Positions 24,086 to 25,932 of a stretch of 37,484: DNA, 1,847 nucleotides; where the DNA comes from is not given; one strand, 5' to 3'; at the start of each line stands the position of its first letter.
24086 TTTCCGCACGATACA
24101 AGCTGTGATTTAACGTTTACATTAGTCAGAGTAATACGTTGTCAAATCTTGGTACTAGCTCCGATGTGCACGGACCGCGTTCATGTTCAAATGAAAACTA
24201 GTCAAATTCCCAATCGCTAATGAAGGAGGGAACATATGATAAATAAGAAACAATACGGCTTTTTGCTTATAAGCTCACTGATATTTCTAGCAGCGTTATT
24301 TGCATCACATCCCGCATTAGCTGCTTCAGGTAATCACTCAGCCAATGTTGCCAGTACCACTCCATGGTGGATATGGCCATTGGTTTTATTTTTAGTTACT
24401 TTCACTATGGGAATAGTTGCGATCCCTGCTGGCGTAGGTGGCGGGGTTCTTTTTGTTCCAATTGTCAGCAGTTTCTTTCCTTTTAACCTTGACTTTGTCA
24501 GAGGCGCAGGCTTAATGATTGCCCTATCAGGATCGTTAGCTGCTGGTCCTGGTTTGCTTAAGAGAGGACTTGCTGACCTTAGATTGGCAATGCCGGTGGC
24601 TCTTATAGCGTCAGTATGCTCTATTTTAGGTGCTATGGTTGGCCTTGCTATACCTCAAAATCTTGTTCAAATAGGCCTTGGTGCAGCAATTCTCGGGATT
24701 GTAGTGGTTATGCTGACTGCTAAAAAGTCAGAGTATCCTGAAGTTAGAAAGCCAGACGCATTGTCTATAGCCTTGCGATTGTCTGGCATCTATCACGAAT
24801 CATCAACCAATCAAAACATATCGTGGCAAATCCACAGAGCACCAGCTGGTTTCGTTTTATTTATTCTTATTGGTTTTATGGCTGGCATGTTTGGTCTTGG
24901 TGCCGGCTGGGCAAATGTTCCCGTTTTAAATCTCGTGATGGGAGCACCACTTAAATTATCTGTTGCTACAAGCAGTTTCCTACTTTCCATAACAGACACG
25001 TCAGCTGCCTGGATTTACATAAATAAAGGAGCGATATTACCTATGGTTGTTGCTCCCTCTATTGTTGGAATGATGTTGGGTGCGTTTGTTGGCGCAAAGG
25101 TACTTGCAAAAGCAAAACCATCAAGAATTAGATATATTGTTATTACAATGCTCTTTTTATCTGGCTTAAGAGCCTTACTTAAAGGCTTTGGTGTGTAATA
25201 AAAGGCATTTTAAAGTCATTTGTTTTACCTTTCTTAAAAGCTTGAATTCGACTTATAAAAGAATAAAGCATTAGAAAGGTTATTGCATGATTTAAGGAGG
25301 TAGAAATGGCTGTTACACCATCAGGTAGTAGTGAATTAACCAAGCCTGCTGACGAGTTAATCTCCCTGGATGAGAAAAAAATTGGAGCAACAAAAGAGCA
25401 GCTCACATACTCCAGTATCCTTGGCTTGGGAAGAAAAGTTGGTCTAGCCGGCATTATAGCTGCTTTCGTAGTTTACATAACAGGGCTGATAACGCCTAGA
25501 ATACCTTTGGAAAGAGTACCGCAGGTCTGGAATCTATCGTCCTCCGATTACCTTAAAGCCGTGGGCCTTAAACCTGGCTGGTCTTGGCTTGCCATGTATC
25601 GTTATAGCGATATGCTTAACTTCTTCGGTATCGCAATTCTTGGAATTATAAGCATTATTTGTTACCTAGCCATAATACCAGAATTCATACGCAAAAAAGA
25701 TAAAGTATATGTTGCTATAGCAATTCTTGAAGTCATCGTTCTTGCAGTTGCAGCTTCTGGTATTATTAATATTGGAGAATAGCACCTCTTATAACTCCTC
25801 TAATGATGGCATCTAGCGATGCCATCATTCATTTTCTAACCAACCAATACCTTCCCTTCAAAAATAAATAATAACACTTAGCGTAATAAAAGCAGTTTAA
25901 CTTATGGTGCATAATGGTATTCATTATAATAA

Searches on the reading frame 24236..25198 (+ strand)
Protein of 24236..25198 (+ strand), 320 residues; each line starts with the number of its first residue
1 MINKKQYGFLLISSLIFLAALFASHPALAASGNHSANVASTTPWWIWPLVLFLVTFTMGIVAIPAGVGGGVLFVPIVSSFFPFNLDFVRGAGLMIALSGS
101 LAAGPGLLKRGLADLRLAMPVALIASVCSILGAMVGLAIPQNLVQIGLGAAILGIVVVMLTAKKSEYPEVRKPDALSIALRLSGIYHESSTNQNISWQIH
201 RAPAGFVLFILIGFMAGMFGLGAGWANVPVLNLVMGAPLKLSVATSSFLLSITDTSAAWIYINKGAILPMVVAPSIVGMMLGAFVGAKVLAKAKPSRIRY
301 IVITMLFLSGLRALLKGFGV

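Call 11: search_protein_families(library=pfam, proteins=[window:24236-25198:+], max_evalue=0.01)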
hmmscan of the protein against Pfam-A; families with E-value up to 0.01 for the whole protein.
window:24236-25198:+ (320 aa): 1 family
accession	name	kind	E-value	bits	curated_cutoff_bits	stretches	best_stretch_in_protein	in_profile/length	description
PF01925.25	TauE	-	2.6e-38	132.5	32.6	2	51-312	1-236/237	Sulfite exporter TauE/SafE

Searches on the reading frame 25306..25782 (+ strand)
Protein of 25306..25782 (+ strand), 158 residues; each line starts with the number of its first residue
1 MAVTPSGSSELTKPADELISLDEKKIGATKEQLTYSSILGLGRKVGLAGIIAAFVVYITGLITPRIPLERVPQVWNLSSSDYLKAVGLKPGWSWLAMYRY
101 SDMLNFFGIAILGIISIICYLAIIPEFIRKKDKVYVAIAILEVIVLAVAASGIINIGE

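Call 11: search_protein_families(library=pfam, proteins=[window:25306-25782:+], max_evalue=0.01)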
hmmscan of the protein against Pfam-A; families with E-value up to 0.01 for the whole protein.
window:25306-25782:+ (158 aa): 1 family
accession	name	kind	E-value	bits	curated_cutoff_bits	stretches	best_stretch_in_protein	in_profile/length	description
PF07843.16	DUF1634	-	0.0059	17.2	27.5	0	49-149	8-100/102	Protein of unknown function (DUF1634)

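Call 36: find_homologous_proteins(query=window:25306-25782:+, max_evalue=0.00001)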
Query window:25306-25782:+ (158 aa): 37 proteins with E <= 0.00001 among 321 candidates.
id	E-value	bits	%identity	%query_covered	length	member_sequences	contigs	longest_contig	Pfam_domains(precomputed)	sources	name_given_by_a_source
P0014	8.6e-94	330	100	100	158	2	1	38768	-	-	-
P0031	5.7e-54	200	56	100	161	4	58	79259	-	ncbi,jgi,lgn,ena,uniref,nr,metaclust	ncbi:hypothetical protein [Candidatus Aquicultor secundus]|uniref:DUF1634 domain-containing protein 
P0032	6.2e-54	200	57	100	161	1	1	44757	-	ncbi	ncbi:MAG: hypothetical protein ACYC56_00530 [Candidatus Aquicultor sp.]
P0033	3.6e-52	194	58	100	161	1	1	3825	PF27327.1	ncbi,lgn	-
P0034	5.2e-52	194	60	92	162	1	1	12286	-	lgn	-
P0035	5.0e-51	191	61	87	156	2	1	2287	-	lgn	-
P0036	1.5e-47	179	60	82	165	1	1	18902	PF07444.17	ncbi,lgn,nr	ncbi:MAG: hypothetical protein Q8J63_06405 [Candidatus Aquicultor sp.]|nr:hypothetical protein [Cand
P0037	7.6e-43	164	53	85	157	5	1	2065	-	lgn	-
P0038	7.7e-42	161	62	75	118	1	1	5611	PF27327.1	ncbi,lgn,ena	-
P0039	1.5e-40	157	45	96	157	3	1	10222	-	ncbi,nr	ncbi:MAG: hypothetical protein QME41_09645 [Actinomycetota bacterium]|nr:hypothetical protein [Actin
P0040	3.8e-40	155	52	85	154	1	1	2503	-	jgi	jgi:hypothetical protein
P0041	5.6e-39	152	53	82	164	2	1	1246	-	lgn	-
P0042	2.1e-38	150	55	82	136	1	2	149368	-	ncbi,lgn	-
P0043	3.2e-38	149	51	85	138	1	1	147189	PF27327.1,PF27423.1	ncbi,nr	ncbi:MAG: hypothetical protein HXY53_01580 [Nitrospirae bacterium]|nr:hypothetical protein [Nitrospi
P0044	2.9e-37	146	49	85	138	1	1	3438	-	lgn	-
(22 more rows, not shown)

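Call 37: find_encoding_contigs(protein=P0032, flank=6000, max_places=3)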
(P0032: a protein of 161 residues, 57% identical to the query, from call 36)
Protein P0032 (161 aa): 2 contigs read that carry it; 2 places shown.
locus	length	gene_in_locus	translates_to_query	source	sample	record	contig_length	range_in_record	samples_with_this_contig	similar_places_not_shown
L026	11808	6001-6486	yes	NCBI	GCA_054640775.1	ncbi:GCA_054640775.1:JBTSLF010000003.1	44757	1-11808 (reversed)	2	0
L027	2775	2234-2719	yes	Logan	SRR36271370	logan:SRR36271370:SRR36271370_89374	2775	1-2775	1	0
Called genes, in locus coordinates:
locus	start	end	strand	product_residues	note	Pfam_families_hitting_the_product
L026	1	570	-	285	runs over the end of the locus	PF00582:Usp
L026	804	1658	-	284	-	PF00582:Usp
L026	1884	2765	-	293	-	PF00582:Usp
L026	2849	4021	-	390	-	PF01925:TauE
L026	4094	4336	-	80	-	-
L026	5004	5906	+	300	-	PF01925:TauE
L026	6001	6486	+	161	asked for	-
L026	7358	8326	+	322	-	PF01925:TauE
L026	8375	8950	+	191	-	-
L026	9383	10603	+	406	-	PF14306:PUA_2, PF01747:ATP-sulfurylase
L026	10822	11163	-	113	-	-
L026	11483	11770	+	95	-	PF05015:HigB-like_toxin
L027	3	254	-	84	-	?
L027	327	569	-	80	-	-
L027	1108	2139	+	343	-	PF01925:TauE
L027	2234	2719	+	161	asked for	-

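Call 38: find_encoding_contigs(protein=P0034, flank=6000, max_places=3)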
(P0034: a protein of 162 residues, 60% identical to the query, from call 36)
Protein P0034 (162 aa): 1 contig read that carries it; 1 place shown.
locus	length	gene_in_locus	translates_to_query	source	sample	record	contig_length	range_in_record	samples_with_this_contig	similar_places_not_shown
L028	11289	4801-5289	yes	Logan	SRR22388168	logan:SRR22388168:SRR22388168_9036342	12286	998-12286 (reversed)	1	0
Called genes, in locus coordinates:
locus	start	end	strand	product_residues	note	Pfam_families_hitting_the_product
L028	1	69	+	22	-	?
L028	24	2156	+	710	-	PF07992:Pyr_redox_2, PF00890:FAD_binding_2 (weak), PF01266:DAO, PF12831:FAD_oxidored (weak), PF13450:NAD_binding_8 (weak), PF12838:Fer4_7 (weak), PF13187:Fer4_9, PF02662:FlpD, +5 more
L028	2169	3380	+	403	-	PF13183:Fer4_8, PF13187:Fer4_9 (weak), PF13534:Fer4_17 (weak)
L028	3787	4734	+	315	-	PF01925:TauE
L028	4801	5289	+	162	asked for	-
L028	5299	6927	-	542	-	PF01590:GAF, PF13185:GAF_2, PF13492:GAF_3 (weak), PF07730:HisKA_3, PF02518:HATPase_c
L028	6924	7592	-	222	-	PF00072:Response_reg, PF00196:GerE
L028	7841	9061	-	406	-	PF14306:PUA_2, PF01747:ATP-sulfurylase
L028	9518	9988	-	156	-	-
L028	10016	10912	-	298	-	PF01925:TauE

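Call 39: find_encoding_contigs(protein=P0036, flank=6000, max_places=3)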
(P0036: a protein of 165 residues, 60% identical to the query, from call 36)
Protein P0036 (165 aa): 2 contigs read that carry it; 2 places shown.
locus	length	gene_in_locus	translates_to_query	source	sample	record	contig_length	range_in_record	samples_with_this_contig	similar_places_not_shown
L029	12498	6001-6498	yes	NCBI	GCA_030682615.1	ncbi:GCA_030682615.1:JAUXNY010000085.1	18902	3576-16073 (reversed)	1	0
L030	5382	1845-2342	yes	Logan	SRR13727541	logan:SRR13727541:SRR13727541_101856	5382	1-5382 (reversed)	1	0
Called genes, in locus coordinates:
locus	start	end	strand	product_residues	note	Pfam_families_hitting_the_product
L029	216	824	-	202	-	-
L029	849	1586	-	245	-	-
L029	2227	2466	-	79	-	PF01371:Trp_repressor, PF13384:HTH_23 (weak)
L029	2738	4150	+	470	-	PF20042:DUF6444, PF03050:DDE_Tnp_IS66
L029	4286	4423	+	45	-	-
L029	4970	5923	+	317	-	PF01925:TauE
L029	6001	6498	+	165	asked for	PF07444:Ycf66_N (faint)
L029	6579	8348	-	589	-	PF01590:GAF, PF13185:GAF_2, PF00989:PAS, PF13188:PAS_8, PF08448:PAS_4 (weak), PF13426:PAS_9, PF07730:HisKA_3, PF02518:HATPase_c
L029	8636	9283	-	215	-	PF00072:Response_reg, PF00196:GerE, PF08281:Sigma70_r4_2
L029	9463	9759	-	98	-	PF01371:Trp_repressor, PF13384:HTH_23 (weak)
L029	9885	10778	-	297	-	PF00753:Lactamase_B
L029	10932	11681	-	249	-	PF10370:Rv2993c-like_N, PF01557:FAA_hydrolase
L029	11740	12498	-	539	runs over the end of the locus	PF00682:HMGL-like, PF22617:HCS_D2, PF08502:LeuA_dimer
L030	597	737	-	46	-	-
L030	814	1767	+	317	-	PF01925:TauE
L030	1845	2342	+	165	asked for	PF07444:Ycf66_N (faint)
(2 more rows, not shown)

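Call 40: find_encoding_contigs(protein=P0039, flank=6000, max_places=3)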
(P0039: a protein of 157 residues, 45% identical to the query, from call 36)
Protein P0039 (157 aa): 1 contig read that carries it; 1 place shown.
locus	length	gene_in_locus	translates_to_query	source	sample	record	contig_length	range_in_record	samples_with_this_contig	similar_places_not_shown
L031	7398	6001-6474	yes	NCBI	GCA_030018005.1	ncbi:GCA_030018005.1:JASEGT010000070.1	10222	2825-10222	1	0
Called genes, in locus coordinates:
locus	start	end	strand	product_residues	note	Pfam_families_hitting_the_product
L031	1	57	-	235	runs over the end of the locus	PF18599:LCIB_C_CA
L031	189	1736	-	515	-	PF00939:Na_sulph_symp, PF03600:CitMHS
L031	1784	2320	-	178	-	PF00571:CBS (faint)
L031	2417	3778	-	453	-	PF00939:Na_sulph_symp (weak), PF02040:ArsB, PF03600:CitMHS, PF06450:NhaB, PF16980:CitMHS_2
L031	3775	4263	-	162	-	PF00571:CBS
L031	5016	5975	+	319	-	PF01925:TauE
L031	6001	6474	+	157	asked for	-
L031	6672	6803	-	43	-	-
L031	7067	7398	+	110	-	PF00072:Response_reg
